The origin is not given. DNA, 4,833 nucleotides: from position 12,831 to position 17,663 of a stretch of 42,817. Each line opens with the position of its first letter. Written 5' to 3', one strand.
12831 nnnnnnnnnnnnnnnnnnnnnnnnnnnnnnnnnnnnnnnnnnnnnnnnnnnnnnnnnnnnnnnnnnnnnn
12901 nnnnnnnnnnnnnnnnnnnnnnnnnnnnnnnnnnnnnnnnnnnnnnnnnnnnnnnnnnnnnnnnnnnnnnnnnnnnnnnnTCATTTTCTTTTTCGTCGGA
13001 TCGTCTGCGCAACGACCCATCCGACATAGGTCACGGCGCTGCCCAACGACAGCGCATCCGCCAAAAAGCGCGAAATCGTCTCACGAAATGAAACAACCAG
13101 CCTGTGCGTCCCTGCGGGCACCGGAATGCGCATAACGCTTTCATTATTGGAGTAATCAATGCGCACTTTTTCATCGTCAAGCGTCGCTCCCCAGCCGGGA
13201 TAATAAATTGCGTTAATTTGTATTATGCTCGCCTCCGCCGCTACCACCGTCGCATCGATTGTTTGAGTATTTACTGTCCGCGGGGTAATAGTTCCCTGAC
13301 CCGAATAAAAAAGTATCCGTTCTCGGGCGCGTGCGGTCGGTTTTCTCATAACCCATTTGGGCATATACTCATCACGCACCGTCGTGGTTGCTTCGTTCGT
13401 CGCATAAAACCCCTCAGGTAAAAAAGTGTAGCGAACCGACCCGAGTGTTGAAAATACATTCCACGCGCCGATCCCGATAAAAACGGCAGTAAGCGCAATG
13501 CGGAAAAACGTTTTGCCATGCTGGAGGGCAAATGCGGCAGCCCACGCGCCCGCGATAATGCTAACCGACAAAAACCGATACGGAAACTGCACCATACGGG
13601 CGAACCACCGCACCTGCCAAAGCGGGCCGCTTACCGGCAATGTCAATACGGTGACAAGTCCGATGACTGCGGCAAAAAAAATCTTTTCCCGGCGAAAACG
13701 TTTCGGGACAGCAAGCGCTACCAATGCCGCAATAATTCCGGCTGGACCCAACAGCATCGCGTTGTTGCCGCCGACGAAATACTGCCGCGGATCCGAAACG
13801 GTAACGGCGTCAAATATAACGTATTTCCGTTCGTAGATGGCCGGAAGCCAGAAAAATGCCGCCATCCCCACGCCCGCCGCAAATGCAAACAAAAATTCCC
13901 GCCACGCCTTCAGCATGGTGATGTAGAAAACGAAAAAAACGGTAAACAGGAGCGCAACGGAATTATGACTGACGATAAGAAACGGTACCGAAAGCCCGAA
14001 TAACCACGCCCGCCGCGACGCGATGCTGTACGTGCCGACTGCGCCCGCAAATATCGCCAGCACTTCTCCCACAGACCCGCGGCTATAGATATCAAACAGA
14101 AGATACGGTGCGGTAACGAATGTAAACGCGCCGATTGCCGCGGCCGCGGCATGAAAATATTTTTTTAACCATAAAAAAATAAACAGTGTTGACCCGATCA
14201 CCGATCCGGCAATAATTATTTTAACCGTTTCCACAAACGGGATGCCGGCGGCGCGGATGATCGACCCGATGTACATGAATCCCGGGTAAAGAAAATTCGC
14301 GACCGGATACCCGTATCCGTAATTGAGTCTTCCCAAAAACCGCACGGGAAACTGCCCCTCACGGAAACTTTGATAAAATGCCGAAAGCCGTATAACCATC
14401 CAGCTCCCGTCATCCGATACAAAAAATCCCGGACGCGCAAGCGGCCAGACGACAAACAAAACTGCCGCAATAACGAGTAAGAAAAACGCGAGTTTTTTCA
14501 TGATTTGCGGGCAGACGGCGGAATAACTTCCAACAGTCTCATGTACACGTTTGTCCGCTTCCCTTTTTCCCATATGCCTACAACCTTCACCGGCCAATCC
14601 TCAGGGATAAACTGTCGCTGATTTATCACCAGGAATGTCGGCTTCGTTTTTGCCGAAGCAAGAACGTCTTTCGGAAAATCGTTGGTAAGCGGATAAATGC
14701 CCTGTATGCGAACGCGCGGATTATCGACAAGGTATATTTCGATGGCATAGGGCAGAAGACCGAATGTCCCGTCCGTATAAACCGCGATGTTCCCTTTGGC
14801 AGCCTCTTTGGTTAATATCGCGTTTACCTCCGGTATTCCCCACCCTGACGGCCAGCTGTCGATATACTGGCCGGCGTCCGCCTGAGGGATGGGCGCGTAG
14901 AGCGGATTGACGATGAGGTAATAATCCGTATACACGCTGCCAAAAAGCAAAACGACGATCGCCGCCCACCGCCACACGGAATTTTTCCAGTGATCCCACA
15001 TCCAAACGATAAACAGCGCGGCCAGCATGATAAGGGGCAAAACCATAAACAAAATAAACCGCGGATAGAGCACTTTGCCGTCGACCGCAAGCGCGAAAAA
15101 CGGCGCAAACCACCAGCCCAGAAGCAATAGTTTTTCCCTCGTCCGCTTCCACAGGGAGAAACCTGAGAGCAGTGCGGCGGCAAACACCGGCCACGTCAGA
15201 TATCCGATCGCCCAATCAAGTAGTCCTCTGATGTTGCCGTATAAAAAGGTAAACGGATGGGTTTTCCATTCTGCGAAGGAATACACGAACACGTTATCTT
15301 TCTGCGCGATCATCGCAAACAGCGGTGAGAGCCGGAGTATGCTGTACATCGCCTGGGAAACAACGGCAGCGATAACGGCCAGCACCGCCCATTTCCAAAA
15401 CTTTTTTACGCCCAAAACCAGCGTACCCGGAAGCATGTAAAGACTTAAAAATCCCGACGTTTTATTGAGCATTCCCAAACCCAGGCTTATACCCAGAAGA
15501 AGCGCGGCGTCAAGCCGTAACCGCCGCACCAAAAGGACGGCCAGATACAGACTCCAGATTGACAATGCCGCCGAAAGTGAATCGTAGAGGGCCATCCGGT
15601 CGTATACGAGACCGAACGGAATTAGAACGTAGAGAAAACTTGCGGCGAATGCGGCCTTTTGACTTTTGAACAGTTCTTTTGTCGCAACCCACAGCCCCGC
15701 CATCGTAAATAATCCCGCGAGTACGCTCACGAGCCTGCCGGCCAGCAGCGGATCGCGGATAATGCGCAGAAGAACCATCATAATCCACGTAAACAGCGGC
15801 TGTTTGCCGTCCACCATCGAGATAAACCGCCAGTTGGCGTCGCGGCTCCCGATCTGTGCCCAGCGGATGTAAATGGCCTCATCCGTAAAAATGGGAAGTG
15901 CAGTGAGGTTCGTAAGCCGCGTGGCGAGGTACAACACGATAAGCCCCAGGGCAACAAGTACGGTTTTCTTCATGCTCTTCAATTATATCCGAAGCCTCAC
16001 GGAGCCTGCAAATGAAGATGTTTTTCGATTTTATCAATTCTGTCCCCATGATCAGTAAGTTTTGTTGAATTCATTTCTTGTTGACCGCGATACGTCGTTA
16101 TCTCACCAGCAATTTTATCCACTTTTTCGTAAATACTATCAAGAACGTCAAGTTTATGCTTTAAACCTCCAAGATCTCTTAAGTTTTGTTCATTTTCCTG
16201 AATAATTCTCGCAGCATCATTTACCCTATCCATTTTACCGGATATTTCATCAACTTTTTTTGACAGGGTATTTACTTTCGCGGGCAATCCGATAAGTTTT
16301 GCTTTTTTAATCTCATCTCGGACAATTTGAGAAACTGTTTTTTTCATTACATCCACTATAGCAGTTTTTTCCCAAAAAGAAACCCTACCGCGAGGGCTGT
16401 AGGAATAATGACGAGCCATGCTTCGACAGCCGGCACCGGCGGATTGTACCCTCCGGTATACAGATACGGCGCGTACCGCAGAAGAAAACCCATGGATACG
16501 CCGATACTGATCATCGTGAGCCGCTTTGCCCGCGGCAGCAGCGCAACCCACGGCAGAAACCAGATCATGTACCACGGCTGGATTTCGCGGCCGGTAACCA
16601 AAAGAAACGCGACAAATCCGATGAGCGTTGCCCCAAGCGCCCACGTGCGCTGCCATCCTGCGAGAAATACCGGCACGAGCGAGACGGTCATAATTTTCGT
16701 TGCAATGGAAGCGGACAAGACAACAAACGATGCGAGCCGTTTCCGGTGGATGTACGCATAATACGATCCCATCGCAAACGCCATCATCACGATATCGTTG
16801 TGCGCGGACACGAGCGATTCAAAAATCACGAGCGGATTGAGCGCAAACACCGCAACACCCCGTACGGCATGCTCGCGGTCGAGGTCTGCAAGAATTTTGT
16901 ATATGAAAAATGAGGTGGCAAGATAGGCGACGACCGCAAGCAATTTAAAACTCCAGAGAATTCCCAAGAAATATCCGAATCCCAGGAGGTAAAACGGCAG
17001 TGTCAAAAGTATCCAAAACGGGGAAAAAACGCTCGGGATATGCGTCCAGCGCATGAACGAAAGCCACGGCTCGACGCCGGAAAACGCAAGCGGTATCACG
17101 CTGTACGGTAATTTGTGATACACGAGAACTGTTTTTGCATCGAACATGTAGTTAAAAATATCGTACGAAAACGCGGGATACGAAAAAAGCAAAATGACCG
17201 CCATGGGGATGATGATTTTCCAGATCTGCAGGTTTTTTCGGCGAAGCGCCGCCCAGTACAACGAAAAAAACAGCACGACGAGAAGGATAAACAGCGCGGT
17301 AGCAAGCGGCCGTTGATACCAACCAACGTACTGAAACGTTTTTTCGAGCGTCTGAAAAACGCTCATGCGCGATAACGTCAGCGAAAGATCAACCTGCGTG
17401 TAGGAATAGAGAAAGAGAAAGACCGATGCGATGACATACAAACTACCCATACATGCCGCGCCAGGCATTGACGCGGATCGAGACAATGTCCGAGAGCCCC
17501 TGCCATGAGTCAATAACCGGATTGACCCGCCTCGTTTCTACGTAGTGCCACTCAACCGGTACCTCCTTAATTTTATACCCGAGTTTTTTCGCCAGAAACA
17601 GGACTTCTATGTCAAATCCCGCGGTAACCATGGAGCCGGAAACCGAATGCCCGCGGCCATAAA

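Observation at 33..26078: About 26-kb co-directional surface-glycan supercluster with an exceptional density of GT-C-type extracytoplasmic transferases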

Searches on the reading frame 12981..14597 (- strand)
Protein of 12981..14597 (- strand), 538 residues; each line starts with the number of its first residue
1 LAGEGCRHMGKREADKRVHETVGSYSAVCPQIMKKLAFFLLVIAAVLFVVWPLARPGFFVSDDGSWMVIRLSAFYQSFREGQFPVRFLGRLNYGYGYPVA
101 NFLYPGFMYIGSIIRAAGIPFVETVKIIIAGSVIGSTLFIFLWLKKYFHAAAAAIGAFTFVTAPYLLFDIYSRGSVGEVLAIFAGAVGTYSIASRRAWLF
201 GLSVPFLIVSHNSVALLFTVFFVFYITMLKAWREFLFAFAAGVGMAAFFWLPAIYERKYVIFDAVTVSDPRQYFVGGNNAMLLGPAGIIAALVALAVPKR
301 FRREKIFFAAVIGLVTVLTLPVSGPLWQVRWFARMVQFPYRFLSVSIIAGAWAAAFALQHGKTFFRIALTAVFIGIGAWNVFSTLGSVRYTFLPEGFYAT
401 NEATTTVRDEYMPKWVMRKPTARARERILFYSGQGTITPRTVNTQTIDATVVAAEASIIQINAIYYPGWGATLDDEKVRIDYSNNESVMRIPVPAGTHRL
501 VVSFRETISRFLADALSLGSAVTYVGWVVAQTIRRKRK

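Call 4: search_protein_families(library=pfam, proteins=[window:12981-14597:-], max_evalue=0.01)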
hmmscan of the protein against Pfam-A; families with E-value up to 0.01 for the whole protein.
window:12981-14597:- (538 aa): 1 family
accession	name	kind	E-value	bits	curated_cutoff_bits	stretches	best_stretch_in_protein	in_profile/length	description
PF09586.16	YfhO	-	0.00036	19.5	28.5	1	437-507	756-826/835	Bacterial membrane protein YfhO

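Call 22: find_homologous_proteins(query=window:12981-14597:-, max_evalue=0.00001)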
Query window:12981-14597:- (538 aa): 1245 proteins with E <= 0.00001 among 8000 candidates; the best 120 are listed.
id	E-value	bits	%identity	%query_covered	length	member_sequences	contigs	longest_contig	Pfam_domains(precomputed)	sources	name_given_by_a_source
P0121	0.0e+0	1108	100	94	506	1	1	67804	-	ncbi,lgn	-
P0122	3.9e-196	671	60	92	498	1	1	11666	-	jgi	jgi:hypothetical protein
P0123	2.3e-195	669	59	91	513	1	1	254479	-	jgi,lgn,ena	-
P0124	1.1e-194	666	59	93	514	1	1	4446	-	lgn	-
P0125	7.6e-194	664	60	92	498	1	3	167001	-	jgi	jgi:hypothetical protein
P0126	1.1e-193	663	61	91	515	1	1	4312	-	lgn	-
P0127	6.8e-193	660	62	92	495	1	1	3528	-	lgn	-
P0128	2.0e-191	656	58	91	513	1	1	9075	-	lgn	-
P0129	3.6e-191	655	58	92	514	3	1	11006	-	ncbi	-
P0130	1.2e-190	653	62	91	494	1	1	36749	-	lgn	-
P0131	2.6e-189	649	61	87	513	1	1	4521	-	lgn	-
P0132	9.9e-188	643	59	92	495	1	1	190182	-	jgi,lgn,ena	-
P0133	5.1e-187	641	60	92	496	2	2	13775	-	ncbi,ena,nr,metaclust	ncbi:MAG: hypothetical protein UU66_C0020G0001 [Parcubacteria group bacterium GW2011_GWB1_41_5]|nr:M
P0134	8.5e-186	637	58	93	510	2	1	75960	-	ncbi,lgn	-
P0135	6.3e-185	634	59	93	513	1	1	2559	PF09586.17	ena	-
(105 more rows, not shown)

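Call 23: find_encoding_contigs(protein=P0121, flank=10000, max_places=3)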
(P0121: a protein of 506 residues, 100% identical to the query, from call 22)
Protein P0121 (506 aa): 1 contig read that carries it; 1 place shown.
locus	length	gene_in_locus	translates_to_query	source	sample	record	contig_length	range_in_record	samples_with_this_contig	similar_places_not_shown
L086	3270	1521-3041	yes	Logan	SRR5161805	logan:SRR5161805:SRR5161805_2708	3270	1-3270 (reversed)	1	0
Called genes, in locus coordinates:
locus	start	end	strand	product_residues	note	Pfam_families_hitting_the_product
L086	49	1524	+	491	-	PF13231:PMT_2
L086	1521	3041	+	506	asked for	-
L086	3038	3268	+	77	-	?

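Call 38: predict_structure(alignment_id=A2)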
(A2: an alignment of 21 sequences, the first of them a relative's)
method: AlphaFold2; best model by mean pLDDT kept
length: 506 residues; sequences in the alignment: 21
mean_pLDDT: 83.6   pTM: 0.84
mean pLDDT of the five models: 83.6, 81.9, 81.9, 81.8, 80.3
residues with pLDDT >= 90: 279; 70-90: 139; 50-70: 46; < 50: 42
segments of 3 or more residues with pLDDT < 50: 49-71, 231-235, 366-378
pLDDT, mean of each block of 10 residues (from residue 1): 86 95 79 55 54 37 31 65 81 90 98 96 98 92 87 98 96 89 93 96 96 85 68 60 89 95 86 96 96 88 83 97 94 94 96 87 47 41 73 84 94 87 95 84 95 91 97 80 94 95 88
secondary structure, 60 per line:
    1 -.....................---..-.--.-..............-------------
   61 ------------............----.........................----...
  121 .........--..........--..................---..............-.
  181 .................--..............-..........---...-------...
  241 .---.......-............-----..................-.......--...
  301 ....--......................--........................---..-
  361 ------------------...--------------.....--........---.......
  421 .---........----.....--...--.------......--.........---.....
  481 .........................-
elements in order: H2-22 H34-47 H73-84 H89-113 H118-129 H132-141 H144-161 H165-178 H180-197 H200-213 H215-224 E228-230 H238-241 H245-251 H253-264 H270-287 H289-295 H298-304 H307-328 H331-354 E379-381 E396-400 E403-410 E414-421 E425-432 E437-441 E444-446 E456-461 E464-472 H476-505

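Call 42: fold_search(model_id=the predicted structure, library=pdb)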
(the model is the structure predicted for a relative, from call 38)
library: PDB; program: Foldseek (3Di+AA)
matches with E <= 10: 619; with E <= 0.001: 3
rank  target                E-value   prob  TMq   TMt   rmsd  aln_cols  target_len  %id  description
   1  8age_A                5.3e-04  1.00  0.42  0.34  10.3       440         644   15  Structure of yeast oligosaccharylransferase complex with acceptor peptide bound (released 2022-12-07)
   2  7oci_F                6.0e-04  1.00  0.38  0.31  11.1       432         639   15  Cryo-EM structure of yeast Ost6p containing oligosaccharyltransferase complex (released 2022-02-16)
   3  6s7t_A                8.5e-04  1.00  0.42  0.32  12.2       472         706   12  Cryo-EM structure of human oligosaccharyltransferase complex OST-B (released 2019-12-18)
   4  7e9s_A                1.7e-03  1.00  0.40  0.25   9.8       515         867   14  Archaeal oligosaccharyltransferase AglB from Archaeoglobus fulgidus in complex with an inhibitory peptide and a dolich (released 2021-09-08)
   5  8agb_A                2.0e-03  1.00  0.39  0.32  12.1       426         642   16  Structure of yeast oligosaccharylransferase complex with lipid-linked oligosaccharide bound (released 2022-12-07)
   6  9s6t_A                2.5e-03  1.00  0.40  0.42  16.4       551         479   11  Ternary cryo-EM structure of chicken ALG12 with Dol25-PP-GlcNAc2Man7, Dol25-P-Man, and Fab (released 2026-03-18)
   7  3waj                  3.8e-03  1.00  0.39  0.26  13.6       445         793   15  Crystal structure of the Archaeoglobus fulgidus oligosaccharyltransferase (O29867_ARCFU) complex with Zn and sulfate (released 2013-10-30)
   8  8agc_A                4.3e-03  1.00  0.41  0.32   9.0       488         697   13  Structure of yeast oligosaccharylransferase complex with lipid-linked oligosaccharide and non-acceptor peptide bound (released 2022-12-07)
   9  6wbx                  4.7e-03  1.00  0.47  0.21   6.3       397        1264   15  Single-Particle Cryo-EM Structure of Arabinofuranosyltransferase AftD from Mycobacteria, Mutant R1389S Class 1 (released 2020-05-13)
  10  3wak                  7.6e-03  1.00  0.41  0.26  11.3       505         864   12  Crystal structure of the Archaeoglobus fulgidus oligosaccharyltransferase (O29867_ARCFU) in the apo form (released 2013-10-30)
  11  6s7o_A                7.9e-03  1.00  0.32  0.26  17.7       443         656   11  Cryo-EM structure of human oligosaccharyltransferase complex OST-A (released 2019-12-18)
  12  8b6l_I                9.0e-03  1.00  0.32  0.25  17.8       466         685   12  Subtomogram average of the human Sec61-TRAP-OSTA-translocon (released 2022-12-07)
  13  7bvc_B                1.5e-02  0.97  0.39  0.21  20.3       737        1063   10  Cryo-EM structure of Mycobacterium smegmatis arabinosyltransferase EmbA-EmbB-AcpM2 in complex with ethambutol (released 2020-04-29)
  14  5ezm                  1.8e-02  0.99  0.28  0.27  18.8       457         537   12  Crystal Structure of ArnT from Cupriavidus metallidurans in the apo state (released 2016-02-17)
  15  8if8_C                1.9e-02  1.00  0.38  0.33  12.9       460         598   16  Arabinosyltransferase AftA (released 2023-05-31)
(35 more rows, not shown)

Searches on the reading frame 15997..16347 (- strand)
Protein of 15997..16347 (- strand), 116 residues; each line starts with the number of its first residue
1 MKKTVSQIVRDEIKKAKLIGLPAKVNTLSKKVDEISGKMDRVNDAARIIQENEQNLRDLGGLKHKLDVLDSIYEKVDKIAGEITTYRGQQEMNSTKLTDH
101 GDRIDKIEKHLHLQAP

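Call 79: search_protein_families(library=phrogs, proteins=[window:15997-16347:-], max_evalue=0.01)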
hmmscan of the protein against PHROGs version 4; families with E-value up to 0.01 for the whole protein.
window:15997-16347:- (116 aa): 3 families
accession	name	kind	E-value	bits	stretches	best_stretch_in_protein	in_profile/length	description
phrog_2990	-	unknown function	0.0053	17.9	0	46-111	22-91/133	-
phrog_5225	-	unknown function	0.0065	17.8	0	71-109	25-64/92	-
phrog_1885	-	tail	0.0078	15.2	1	17-105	579-655/1033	minor tail protein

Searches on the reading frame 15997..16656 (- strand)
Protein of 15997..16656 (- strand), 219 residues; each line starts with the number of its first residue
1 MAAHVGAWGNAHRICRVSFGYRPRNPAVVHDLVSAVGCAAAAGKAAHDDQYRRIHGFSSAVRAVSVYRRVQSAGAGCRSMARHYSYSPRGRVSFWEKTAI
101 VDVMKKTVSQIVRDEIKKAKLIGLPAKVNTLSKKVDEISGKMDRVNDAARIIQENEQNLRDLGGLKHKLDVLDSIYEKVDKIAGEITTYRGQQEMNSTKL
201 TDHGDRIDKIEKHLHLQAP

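Call 4: search_protein_families(library=pfam, proteins=[window:15997-16656:-], max_evalue=0.01)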
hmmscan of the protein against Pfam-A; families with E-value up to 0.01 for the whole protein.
window:15997-16656:- (219 aa): 0 families

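Call 11: search_protein_families(library=pfam, proteins=[window:15997-16656:-], max_evalue=10)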
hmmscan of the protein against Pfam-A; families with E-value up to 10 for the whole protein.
window:15997-16656:- (219 aa): 17 families
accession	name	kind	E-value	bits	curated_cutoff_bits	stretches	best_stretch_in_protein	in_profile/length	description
PF05531.17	NPV_P10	-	0.018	16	29.8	2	101-139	20-62/75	Nucleopolyhedrovirus P10 protein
PF04912.19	Dynamitin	-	0.026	14.3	31.8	1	105-182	249-319/396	Dynamitin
PF12495.13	Vip3A_N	-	0.05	13.9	25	1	106-147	108-147/177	Vegetative insecticide protein 3A N terminal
PF00261.25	Tropomyosin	-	0.058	13.3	38.6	1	126-207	6-84/242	Tropomyosin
PF10824.14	T7SS_ESX_EspC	-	0.068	14.1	23.5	1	124-155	8-40/100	Excreted virulence factor EspC, type VII ESX diderm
PF01105.29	EMP24_GP25L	-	0.076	13.5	25.9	1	114-161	99-146/182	emp24/gp25L/p24 family/GOLD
PF04728.18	LPP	-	0.092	13.5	29.1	1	124-154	5-35/53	Lipoprotein leucine-zipper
PF05377.16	FlaC_arch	-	0.12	13.3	27.8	0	173-208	3-38/55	Flagella accessory protein C (FlaC)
PF11894.14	Nup192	-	0.12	10.1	28.7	1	94-211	120-243/1667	Nuclear pore complex scaffold, nucleoporins 186/192/205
PF06419.17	COG6_N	-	0.13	12.8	27.4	1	149-214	22-87/114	Conserved oligomeric complex COG6, N-terminal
PF15541.11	Ntox4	-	0.17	12.6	25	1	53-116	34-99/109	Bacterial toxin 4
PF04210.18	MtrG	-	0.19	12.1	27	1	171-193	18-40/64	Tetrahydromethanopterin S-methyltransferase, subunit G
PF10046.14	BLOC1_2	-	0.2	12.5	33.4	1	126-181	20-76/96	Biogenesis of lysosome-related organelles complex-1 subunit 2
PF01544.23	CorA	-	0.22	11.3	27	1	123-216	115-210/292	CorA-like Mg2+ transporter protein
PF18595.6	Nuf2_DHR10-like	-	0.25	11.8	28.4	1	144-212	3-71/117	Nuf2, DHR10-like domain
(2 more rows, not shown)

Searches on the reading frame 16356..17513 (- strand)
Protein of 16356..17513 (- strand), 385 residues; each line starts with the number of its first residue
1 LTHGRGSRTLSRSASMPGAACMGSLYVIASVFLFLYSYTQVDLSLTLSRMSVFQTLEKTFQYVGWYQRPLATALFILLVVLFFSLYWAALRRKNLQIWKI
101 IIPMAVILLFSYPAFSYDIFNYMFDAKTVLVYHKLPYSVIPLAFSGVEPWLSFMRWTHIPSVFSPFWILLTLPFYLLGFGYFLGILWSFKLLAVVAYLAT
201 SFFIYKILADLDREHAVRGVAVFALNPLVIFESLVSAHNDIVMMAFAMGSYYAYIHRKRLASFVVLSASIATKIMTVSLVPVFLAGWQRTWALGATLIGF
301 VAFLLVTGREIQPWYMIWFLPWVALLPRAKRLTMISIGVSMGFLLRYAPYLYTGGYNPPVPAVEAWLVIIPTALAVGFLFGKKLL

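Call 4: search_protein_families(library=pfam, proteins=[window:16356-17513:-], max_evalue=0.01)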
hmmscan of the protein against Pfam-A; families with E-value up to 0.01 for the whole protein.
window:16356-17513:- (385 aa): 1 family
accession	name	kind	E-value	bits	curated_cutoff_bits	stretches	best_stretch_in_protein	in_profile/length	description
PF09594.16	GT87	-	6.4e-05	23.3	25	1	164-376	4-210/237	Glycosyltransferase family 87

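Call 65: search_solved_structures(query=A6, max_evalue=1)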
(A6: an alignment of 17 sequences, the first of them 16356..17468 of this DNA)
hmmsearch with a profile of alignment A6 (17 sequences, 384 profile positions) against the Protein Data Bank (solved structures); distinct sequences matched with E-value up to 1: 0.

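Call 68: search_protein_families(library=pfam, alignment_id=A6, max_evalue=0.001)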
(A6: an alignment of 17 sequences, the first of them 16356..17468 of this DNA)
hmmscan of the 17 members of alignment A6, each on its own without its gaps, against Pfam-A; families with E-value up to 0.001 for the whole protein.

A. member 1, window:16356-17468:- (370 aa): 1 family
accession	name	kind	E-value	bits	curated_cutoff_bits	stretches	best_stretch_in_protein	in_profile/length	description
PF09594.16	GT87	-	5.7e-05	23.4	25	1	149-361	4-210/237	Glycosyltransferase family 87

B. families by the number of members that match (of 17 scanned): 1 family
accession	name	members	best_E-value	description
PF09594.16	GT87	9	1.8e-07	Glycosyltransferase family 87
